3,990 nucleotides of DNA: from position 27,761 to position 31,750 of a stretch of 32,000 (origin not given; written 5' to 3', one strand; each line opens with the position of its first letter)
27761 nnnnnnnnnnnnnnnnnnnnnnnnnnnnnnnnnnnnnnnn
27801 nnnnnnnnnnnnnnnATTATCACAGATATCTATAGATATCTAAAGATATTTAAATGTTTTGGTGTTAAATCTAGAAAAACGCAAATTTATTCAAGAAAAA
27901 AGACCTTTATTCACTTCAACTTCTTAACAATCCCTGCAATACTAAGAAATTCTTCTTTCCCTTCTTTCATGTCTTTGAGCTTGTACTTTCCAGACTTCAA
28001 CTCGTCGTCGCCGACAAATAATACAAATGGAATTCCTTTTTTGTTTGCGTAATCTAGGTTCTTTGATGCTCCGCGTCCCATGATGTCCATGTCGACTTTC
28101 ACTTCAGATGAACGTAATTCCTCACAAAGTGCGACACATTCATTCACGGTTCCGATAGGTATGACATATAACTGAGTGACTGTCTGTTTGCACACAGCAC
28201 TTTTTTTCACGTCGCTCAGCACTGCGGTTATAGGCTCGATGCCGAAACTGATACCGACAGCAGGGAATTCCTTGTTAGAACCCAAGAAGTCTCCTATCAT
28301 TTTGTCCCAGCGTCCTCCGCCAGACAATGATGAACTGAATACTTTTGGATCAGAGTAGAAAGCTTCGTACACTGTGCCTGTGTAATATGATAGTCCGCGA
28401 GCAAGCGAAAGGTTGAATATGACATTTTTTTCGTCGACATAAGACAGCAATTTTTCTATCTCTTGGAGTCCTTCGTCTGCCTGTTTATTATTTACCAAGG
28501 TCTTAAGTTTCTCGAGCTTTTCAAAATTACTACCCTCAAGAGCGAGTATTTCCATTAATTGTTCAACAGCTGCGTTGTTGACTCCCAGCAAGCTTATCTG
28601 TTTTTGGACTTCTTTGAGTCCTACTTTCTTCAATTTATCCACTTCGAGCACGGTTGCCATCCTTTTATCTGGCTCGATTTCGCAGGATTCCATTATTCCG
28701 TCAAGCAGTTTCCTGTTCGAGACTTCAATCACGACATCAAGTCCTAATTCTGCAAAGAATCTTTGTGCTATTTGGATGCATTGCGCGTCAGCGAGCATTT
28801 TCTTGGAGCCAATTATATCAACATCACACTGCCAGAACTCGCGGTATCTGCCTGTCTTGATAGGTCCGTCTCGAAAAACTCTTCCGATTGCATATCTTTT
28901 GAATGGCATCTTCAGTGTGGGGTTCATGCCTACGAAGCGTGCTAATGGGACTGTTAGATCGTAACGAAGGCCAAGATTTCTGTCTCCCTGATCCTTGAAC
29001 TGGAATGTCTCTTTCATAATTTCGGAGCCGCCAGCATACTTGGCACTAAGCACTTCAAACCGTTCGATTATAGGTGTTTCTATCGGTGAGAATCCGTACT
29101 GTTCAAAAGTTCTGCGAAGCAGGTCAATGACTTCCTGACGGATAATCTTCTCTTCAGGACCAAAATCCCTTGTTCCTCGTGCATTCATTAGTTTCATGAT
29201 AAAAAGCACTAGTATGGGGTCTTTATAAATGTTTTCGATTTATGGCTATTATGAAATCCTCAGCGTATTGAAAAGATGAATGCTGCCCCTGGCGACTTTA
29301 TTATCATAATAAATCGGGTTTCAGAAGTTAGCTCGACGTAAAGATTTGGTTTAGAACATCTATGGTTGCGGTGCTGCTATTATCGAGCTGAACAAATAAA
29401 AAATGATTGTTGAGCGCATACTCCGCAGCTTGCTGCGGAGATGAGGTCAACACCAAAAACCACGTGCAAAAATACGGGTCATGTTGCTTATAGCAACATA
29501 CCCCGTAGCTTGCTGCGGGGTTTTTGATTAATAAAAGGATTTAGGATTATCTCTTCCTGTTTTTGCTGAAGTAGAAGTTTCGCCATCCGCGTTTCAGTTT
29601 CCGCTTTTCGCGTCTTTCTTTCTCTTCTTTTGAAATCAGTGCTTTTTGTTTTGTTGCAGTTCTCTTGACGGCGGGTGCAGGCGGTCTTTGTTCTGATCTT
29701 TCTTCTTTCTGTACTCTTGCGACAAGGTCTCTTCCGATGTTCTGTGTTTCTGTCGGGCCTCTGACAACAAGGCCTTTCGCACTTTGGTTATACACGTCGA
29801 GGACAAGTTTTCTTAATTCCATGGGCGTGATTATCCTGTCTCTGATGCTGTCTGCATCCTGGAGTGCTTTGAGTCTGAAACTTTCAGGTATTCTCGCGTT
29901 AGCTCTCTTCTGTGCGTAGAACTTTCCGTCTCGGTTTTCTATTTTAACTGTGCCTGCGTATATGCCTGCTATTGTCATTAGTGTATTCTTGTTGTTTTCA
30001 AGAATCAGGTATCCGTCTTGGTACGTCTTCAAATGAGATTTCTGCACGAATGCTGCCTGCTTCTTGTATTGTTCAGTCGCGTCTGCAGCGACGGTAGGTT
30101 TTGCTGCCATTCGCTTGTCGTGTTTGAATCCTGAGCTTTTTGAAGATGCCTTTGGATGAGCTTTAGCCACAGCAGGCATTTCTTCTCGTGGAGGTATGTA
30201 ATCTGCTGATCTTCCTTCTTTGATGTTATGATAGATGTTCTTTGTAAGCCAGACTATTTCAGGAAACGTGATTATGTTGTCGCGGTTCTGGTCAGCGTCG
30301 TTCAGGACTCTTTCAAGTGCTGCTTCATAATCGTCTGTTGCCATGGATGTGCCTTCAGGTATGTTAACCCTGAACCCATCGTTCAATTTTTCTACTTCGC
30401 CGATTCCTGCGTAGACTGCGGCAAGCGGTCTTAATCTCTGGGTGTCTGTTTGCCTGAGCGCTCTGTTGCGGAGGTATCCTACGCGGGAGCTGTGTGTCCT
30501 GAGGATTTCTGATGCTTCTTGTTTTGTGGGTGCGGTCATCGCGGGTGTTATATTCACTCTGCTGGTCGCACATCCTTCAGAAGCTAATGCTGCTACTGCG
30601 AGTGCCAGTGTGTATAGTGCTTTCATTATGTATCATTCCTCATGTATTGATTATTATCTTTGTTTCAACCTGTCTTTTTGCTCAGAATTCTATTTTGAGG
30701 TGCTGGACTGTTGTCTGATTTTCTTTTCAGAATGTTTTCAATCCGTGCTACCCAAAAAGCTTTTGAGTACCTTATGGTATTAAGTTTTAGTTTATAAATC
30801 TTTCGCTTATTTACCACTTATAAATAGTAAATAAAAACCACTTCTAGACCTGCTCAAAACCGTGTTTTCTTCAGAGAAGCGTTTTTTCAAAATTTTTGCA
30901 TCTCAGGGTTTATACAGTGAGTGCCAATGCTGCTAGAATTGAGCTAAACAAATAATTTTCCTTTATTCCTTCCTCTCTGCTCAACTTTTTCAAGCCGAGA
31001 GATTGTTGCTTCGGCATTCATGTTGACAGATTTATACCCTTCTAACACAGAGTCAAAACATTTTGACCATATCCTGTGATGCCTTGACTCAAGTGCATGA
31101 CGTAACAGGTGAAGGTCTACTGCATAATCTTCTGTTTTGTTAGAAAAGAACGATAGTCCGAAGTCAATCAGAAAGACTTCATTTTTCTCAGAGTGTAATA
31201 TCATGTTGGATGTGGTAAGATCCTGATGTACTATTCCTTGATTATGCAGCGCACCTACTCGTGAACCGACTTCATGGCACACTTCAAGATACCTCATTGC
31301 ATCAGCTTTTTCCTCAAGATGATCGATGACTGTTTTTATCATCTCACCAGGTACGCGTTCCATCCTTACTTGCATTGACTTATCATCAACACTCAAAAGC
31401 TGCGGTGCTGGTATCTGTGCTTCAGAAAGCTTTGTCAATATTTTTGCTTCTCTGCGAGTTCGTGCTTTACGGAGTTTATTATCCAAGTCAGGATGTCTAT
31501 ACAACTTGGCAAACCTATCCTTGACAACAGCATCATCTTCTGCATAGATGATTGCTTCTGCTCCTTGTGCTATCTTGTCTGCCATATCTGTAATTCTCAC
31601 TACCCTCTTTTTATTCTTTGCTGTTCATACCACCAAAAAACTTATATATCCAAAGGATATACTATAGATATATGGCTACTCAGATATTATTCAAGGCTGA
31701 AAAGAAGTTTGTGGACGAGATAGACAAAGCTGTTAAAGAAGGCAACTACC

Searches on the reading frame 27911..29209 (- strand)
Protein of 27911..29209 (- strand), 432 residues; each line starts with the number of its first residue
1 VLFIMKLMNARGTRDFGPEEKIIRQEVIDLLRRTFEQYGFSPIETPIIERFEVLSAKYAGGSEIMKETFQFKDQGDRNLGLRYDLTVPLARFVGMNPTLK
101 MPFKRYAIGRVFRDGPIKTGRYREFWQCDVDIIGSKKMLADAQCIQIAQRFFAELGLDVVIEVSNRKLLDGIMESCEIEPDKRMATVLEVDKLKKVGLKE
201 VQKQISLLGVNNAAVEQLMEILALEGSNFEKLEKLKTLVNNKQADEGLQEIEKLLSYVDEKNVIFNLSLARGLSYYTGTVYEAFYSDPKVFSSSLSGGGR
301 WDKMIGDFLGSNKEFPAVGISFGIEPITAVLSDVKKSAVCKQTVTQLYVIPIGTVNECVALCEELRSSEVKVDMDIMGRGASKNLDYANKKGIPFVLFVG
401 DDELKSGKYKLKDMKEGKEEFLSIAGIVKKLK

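Call 9: search_protein_families(library=pfam, proteins=[window:27911-29209:-], max_evalue=0.01)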
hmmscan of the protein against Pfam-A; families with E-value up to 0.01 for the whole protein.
window:27911-29209:- (432 aa): 5 families
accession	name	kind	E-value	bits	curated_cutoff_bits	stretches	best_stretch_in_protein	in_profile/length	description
PF13393.11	tRNA-synt_His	-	3.2e-46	158.4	25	1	12-327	1-308/308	Histidyl-tRNA synthetase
PF03129.25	HGTP_anticodon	-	1.9e-15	57.2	21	1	346-432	1-92/94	Anticodon binding domain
PF01409.25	tRNA-synt_2d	-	9.3e-09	35.5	19.8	1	24-158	19-157/246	tRNA synthetases class II core domain (F)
PF00587.30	tRNA-synt_2b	-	1.8e-06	28.6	29.3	1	69-168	1-108/179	tRNA synthetase class II core domain (G, H, P, S and T)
PF00152.25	tRNA-synt_2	-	1.9e-06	27.6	25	0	105-159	94-144/308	tRNA synthetases class II (D, K and N)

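Call 24: find_homologous_proteins(query=window:27911-29209:-, max_evalue=1e-30)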
Query window:27911-29209:- (432 aa): 7995 proteins with E <= 1e-30 among 8000 candidates; the best 120 are listed.
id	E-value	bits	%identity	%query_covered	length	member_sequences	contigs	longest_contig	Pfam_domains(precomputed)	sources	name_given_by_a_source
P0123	6.4e-279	943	100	99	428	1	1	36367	PF13393.12,PF03129.26,PF01409.26,PF00587.31,PF00152.26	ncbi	-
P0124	8.8e-238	807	84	99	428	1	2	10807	PF13393.12,PF03129.26,PF01409.26,PF00587.31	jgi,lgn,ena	-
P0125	4.6e-228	775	80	100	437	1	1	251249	PF13393.12,PF03129.26,PF01409.26,PF00587.31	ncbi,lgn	-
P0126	9.1e-215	731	76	99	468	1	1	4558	PF13393.12,PF03129.26,PF01409.26,PF00587.31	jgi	jgi:histidyl-tRNA synthetase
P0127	3.1e-207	707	72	98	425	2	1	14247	PF13393.12,PF03129.26,PF01409.26,PF00587.31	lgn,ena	-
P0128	1.5e-206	704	72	99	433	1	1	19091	PF13393.12,PF03129.26,PF01409.26,PF00587.31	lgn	-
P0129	2.2e-206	704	72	99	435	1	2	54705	PF13393.12,PF03129.26,PF01409.26,PF00587.31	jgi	jgi:histidyl-tRNA synthetase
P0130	5.8e-206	702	73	97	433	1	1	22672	PF13393.12,PF03129.26,PF01409.26,PF00587.31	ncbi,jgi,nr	ncbi:histidine--tRNA ligase [Candidatus Woesearchaeota archaeon]|jgi:histidyl-tRNA synthetase|nr:his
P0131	9.0e-204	695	72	98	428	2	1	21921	PF13393.12,PF03129.26,PF01409.26,PF00587.31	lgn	-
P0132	4.2e-197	673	69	99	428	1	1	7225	PF13393.12,PF03129.26,PF01409.26,PF00587.31,PF00152.26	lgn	-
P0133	5.6e-197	673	69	99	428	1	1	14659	PF13393.12,PF03129.26,PF01409.26,PF00587.31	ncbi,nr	ncbi:histidine--tRNA ligase [Candidatus Woesearchaeota archaeon]|nr:histidine--tRNA ligase [Candidat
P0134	2.9e-196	670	69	98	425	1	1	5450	PF13393.12,PF03129.26,PF01409.26,PF00587.31,PF00152.26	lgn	-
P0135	4.8e-196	670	68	99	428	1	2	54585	PF13393.12,PF03129.26,PF01409.26,PF00587.31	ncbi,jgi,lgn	-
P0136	8.4e-196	669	68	99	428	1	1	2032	PF13393.12,PF03129.26,PF01409.26,PF00587.31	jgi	-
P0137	5.8e-195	666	70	99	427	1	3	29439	PF13393.12,PF03129.26,PF01409.26,PF00587.31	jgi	-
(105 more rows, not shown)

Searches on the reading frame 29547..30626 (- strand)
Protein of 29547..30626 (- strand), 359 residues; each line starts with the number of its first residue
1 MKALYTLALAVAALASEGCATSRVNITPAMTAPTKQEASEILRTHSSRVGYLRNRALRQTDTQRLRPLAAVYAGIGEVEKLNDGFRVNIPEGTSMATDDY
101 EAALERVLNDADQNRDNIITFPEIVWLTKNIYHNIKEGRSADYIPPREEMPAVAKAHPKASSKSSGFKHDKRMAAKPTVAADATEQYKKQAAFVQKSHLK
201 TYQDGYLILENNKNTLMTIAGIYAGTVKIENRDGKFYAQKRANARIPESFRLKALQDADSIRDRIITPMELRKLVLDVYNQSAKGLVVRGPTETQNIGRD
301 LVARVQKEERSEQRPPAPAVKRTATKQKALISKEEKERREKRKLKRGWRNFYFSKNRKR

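Call 10: search_protein_families(library=pfam, proteins=[window:29547-30626:-], max_evalue=0.01)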
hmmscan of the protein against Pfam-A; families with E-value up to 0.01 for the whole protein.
window:29547-30626:- (359 aa): 0 families

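Call 84: search_protein_families(library=pfam, proteins=[window:29547-30626:-], max_evalue=1)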
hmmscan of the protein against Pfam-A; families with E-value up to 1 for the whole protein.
window:29547-30626:- (359 aa): 2 families
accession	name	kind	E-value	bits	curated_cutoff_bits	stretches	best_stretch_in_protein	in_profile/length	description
PF11184.13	DUF2969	-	0.056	14.3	25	1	75-109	32-66/71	Protein of unknown function (DUF2969)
PF00036.39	EF-hand_1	-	0.21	11.6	25.4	1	104-126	2-24/29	EF hand domain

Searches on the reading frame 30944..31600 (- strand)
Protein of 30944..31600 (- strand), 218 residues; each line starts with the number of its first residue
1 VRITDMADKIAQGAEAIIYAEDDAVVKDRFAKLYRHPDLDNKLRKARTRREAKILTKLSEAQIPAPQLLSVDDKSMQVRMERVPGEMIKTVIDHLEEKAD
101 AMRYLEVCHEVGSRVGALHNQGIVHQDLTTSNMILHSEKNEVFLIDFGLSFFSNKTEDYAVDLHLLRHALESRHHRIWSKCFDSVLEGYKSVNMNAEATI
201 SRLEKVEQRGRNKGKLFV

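Call 10: search_protein_families(library=pfam, proteins=[window:30944-31600:-], max_evalue=0.01)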
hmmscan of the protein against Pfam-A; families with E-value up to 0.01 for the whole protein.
window:30944-31600:- (218 aa): 11 families
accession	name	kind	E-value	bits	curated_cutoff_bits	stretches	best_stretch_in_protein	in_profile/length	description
PF00069.31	Pkinase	-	2e-12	47.5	31.7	1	38-158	35-153/263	Protein kinase domain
PF07714.23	PK_Tyr_Ser-Thr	-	3.2e-10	40.2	23.1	1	45-160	45-159/258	Protein tyrosine and serine/threonine kinase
PF01163.29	RIO1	-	4.8e-09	36.5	22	1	33-148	40-149/187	RIO domain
PF06293.20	Kdo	-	1.7e-08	34.6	21.3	1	31-148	42-167/207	Lipopolysaccharide kinase (Kdo/WaaP) family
PF01636.29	APH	-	1.5e-07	31.9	23.2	1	119-161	166-208/239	Phosphotransferase enzyme family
PF22303.2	OspG_kinase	-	1e-05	26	27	1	72-148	59-128/152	Protein kinase OspG, kinase domain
PF03109.22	ABC1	-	0.00024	20.7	22.9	1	66-155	133-219/244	ABC1 atypical kinase-like domain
PF01633.27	Choline_kinase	-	0.00048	20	29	1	93-160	133-201/300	Choline/ethanolamine kinase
PF17667.7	Pkinase_fungal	-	0.0013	18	24.1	1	87-155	271-344/387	Fungal protein kinase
PF02958.26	EcKL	-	0.0045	16.8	22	1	90-158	180-256/294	Ecdysteroid kinase-like family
PF07914.17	DUF1679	-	0.007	15.7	24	1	77-159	224-310/414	Uncharacterized oxidoreductase dhs-27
